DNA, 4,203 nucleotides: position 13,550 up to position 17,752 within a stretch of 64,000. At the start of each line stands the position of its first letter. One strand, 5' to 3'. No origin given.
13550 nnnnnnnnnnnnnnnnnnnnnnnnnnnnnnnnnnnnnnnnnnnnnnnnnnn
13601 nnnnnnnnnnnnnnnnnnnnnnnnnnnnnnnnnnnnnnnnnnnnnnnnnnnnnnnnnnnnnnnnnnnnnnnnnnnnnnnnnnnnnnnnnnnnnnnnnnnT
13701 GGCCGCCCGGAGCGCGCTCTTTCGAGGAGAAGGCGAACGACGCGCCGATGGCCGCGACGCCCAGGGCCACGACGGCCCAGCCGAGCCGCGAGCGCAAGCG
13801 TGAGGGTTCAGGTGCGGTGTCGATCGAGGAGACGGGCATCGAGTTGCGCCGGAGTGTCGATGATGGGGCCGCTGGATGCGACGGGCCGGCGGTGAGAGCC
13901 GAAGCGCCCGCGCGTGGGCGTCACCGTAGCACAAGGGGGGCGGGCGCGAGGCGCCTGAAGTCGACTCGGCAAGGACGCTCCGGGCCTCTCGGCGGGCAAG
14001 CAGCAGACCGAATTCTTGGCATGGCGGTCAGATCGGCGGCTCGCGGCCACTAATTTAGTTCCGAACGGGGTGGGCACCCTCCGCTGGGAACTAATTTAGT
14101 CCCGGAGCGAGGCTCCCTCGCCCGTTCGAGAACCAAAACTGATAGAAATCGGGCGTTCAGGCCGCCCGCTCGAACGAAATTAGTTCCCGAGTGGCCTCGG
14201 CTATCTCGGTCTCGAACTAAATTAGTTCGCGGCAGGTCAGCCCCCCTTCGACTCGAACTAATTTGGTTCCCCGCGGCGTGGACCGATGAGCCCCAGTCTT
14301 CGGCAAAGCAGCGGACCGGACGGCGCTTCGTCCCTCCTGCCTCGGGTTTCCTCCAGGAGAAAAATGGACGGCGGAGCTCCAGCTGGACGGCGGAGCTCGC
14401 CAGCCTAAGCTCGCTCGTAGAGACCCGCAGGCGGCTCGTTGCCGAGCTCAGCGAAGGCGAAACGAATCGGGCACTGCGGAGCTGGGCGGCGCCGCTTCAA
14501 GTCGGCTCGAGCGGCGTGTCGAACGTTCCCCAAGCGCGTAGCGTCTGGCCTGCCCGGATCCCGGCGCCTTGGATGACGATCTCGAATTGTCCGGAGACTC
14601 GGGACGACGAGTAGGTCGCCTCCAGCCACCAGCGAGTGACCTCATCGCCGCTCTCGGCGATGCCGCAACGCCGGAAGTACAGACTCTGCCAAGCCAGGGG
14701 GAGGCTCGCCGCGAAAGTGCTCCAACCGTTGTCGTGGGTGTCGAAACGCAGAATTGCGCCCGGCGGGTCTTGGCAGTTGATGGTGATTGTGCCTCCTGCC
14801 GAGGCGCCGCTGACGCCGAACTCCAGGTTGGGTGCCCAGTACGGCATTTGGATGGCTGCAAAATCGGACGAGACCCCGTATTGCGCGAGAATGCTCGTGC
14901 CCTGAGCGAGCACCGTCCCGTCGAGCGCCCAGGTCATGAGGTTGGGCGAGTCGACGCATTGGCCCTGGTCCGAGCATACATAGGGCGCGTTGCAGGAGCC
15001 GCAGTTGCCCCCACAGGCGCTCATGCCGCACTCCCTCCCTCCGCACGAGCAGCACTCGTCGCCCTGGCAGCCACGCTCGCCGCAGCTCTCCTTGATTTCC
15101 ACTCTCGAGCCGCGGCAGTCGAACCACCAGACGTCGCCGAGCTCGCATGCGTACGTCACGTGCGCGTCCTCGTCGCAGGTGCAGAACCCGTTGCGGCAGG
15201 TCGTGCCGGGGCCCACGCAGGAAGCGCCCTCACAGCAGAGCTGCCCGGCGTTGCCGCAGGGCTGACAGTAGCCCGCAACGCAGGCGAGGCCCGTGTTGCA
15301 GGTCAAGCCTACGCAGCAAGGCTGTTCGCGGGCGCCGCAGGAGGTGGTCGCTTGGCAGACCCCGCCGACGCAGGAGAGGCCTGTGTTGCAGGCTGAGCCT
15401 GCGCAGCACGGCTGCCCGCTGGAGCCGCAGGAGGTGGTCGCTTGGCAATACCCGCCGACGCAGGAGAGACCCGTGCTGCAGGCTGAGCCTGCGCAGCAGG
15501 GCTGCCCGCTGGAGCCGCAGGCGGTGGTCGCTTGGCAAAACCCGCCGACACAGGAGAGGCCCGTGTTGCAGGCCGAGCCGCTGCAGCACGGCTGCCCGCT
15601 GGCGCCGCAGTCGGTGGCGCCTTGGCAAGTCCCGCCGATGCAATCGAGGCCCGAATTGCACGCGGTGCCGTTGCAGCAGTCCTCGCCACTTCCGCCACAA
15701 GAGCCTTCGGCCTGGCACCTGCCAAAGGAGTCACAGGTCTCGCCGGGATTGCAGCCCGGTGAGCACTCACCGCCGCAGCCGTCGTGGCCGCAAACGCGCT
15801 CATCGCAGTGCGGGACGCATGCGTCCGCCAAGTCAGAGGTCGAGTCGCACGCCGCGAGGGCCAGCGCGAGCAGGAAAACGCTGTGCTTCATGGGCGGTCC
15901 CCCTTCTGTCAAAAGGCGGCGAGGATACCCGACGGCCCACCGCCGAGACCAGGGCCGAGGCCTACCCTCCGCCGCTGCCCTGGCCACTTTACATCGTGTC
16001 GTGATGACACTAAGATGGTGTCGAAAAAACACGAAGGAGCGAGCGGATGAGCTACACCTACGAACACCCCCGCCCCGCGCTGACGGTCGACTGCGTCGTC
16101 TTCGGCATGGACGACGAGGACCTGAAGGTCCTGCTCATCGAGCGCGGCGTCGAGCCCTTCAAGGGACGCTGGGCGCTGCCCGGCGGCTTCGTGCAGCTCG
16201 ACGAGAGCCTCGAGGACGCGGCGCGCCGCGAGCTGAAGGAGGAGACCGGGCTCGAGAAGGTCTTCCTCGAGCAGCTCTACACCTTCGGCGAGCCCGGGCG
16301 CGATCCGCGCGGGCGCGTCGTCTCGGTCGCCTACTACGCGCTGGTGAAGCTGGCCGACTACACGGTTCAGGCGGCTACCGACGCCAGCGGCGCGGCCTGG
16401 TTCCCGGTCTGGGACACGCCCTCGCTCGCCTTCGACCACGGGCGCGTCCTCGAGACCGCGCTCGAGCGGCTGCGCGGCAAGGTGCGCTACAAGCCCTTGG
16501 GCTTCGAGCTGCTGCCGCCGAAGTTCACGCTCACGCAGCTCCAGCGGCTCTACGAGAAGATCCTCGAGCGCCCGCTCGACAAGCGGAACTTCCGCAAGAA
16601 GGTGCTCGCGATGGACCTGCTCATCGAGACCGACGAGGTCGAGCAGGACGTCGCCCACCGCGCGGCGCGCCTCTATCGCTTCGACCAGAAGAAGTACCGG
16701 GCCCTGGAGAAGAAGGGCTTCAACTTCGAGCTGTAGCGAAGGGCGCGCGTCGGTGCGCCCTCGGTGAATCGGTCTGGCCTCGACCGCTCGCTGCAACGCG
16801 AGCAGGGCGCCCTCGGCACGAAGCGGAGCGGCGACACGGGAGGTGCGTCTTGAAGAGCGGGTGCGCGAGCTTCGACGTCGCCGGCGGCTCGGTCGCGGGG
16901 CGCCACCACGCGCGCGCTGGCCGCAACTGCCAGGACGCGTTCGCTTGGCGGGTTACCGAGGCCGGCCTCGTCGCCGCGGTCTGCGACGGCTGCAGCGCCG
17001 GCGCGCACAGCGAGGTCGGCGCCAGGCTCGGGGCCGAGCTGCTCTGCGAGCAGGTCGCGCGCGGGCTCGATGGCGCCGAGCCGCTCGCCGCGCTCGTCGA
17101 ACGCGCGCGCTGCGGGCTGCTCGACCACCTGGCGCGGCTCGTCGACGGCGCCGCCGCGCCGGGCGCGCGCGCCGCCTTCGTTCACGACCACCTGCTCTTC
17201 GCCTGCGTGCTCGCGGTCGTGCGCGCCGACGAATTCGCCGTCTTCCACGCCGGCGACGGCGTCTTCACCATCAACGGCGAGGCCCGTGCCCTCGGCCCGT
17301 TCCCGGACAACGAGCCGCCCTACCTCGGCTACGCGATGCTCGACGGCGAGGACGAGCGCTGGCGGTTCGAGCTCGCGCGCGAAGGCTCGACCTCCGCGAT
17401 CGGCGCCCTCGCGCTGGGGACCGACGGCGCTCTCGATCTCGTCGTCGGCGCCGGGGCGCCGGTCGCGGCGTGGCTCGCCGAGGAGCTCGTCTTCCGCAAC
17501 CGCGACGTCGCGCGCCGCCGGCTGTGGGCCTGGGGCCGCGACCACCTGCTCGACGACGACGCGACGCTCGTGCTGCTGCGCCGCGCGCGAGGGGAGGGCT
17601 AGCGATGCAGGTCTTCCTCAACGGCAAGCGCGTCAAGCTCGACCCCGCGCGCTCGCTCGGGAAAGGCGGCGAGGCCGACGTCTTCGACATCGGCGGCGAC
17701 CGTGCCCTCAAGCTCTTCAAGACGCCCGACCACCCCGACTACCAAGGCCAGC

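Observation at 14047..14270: Phased array of AT-rich palindromes upstream of the RND efflux operon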

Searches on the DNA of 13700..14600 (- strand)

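Call 31: search_dna_similar(query=window:14031-14290:-, collection=plasmids, mode=distant, max_evalue=1)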
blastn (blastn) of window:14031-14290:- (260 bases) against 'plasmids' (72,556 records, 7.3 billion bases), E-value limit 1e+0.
Records with a match: 10; places in all: 10; records where one place covers at least 80% of the query: 0.
Best place of each record, by identity: 80-90% 10.
By first word of the organism name: Rhizobium 10.
By predicted mobility (MOB-suite, as given by PLSDB): conjugative 10.
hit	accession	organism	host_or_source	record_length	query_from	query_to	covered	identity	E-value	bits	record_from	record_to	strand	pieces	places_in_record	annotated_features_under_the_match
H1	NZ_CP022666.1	Rhizobium leguminosarum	single cell,root nodules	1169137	75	107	13%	87.9%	2e-1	43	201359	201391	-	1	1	record has no annotation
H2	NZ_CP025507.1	Rhizobium leguminosarum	Pisum sativum,pea nodule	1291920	75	107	13%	87.9%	2e-1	43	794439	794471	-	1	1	record has no annotation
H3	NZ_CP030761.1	Rhizobium leguminosarum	Genomic DNA from Bacterial pure culture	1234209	75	107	13%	87.9%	2e-1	43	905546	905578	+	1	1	record has no annotation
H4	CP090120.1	Rhizobium leguminosarum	Trifolium ambiguum,Cell culture,Plant ...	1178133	75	107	13%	87.9%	2e-1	43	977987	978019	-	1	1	NAD(P)/FAD-dependent oxidoreductase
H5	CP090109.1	Rhizobium leguminosarum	Trifolium ambiguum,Cell culture,Plant ...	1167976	75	107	13%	87.9%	2e-1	43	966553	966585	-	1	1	NAD(P)/FAD-dependent oxidoreductase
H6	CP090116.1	Rhizobium leguminosarum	Trifolium ambiguum,Cell culture,Plant ...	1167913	75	107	13%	87.9%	2e-1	43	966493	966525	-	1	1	NAD(P)/FAD-dependent oxidoreductase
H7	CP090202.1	Rhizobium leguminosarum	Trifolium ambiguum,Cell culture,nodule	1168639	75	107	13%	87.9%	2e-1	43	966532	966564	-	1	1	NAD(P)/FAD-dependent oxidoreductase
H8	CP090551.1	Rhizobium leguminosarum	Trifolium pratense,Cell culture,Plant ...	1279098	75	107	13%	87.9%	2e-1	43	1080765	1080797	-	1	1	hypothetical protein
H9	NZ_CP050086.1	Rhizobium leguminosarum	Trifolium pratense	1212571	75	107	13%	87.9%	2e-1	43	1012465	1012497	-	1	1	record has no annotation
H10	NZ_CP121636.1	Rhizobium leguminosarum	Trifolium ambiguum,cell culture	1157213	75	107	13%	87.9%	2e-1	43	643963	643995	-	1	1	record has no annotation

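Call 32: search_dna_similar(query=window:14031-14290:-, collection=phages, mode=distant, max_evalue=1)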
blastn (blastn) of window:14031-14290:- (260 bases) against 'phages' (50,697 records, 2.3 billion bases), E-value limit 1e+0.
Records with a match: 1; places in all: 1; records where one place covers at least 80% of the query: 0.
Best place of each record, by identity: 90-95% 1.
By first word of the organism name: Bacteriophage 1.
By host as written in the record: - 1.
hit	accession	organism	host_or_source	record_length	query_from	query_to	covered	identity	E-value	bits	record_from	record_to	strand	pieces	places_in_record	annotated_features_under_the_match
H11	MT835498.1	Bacteriophage sp.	human fecal samples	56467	127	156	12%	90.0%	2e-1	42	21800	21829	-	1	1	record has no annotation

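Call 98: search_rna_families(source=window, start=13700, end=14600, threshold=evalue, max_evalue=1)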
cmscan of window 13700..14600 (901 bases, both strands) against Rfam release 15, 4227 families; matches with E-value up to 1: 0.
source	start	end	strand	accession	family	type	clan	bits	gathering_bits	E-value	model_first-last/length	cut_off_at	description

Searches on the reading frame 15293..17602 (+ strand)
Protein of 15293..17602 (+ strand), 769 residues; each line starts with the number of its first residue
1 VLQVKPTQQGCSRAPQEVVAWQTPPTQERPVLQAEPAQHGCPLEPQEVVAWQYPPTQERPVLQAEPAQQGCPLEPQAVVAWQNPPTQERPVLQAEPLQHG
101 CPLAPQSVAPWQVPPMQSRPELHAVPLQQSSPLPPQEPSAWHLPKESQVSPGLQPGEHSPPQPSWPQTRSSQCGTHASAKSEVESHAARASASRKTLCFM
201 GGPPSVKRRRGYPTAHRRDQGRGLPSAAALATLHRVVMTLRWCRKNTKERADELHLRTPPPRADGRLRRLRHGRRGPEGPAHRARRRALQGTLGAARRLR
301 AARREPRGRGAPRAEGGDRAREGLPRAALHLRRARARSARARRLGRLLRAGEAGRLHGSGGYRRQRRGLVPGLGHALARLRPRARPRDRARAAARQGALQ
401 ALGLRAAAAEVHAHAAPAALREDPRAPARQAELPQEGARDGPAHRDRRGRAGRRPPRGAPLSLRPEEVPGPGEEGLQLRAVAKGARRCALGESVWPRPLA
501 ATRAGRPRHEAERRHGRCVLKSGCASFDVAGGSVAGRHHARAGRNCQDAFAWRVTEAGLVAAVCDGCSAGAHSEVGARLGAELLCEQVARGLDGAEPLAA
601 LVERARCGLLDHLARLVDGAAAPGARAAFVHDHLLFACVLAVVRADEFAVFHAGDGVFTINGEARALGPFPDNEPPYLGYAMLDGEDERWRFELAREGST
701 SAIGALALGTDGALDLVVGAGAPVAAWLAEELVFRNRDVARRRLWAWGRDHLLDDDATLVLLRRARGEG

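Call 9: search_protein_families(library=pfam, proteins=[window:15293-17602:+], max_evalue=0.01)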
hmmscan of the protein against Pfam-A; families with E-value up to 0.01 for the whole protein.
window:15293-17602:+ (769 aa): 1 family
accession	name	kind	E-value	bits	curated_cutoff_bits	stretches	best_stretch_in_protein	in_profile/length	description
PF13672.11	PP2C_2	-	9.6e-20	71.5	24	1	536-717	2-178/209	Protein phosphatase 2C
